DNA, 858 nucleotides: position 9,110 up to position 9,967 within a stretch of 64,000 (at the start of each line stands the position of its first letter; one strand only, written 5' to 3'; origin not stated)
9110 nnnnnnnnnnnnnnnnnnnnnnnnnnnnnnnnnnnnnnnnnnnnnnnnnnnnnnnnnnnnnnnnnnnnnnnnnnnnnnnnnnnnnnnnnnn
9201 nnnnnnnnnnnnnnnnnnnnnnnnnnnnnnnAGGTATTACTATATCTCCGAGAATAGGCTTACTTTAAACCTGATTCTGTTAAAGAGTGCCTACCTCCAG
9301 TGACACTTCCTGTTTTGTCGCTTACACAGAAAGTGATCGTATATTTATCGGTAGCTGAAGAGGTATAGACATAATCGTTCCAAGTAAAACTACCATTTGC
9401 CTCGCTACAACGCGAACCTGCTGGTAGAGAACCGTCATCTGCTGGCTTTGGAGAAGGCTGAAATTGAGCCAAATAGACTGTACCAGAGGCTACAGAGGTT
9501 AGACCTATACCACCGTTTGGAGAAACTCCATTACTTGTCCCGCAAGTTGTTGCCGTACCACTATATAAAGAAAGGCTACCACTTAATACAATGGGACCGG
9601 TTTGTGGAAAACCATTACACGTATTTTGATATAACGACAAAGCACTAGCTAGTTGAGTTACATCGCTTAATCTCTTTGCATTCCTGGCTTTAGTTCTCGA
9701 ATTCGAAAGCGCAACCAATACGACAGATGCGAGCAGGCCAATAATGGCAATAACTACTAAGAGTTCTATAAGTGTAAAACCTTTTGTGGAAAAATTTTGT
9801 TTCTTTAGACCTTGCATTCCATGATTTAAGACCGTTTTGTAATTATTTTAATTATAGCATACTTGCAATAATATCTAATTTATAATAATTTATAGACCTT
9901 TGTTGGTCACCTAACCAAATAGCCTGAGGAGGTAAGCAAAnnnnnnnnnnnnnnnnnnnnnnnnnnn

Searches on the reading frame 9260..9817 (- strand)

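Call 65: search_protein_families(library=pfam, proteins=[window:9260-9817:-], max_evalue=0.00001)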
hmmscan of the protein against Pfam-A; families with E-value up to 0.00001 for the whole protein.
window:9260-9817:- (185 aa): 1 family
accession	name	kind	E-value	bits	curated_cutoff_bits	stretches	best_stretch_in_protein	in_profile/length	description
PF07963.17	N_methyl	-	3.3e-08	33.2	21.2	1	11-34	4-27/27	Prokaryotic N-terminal methylation motif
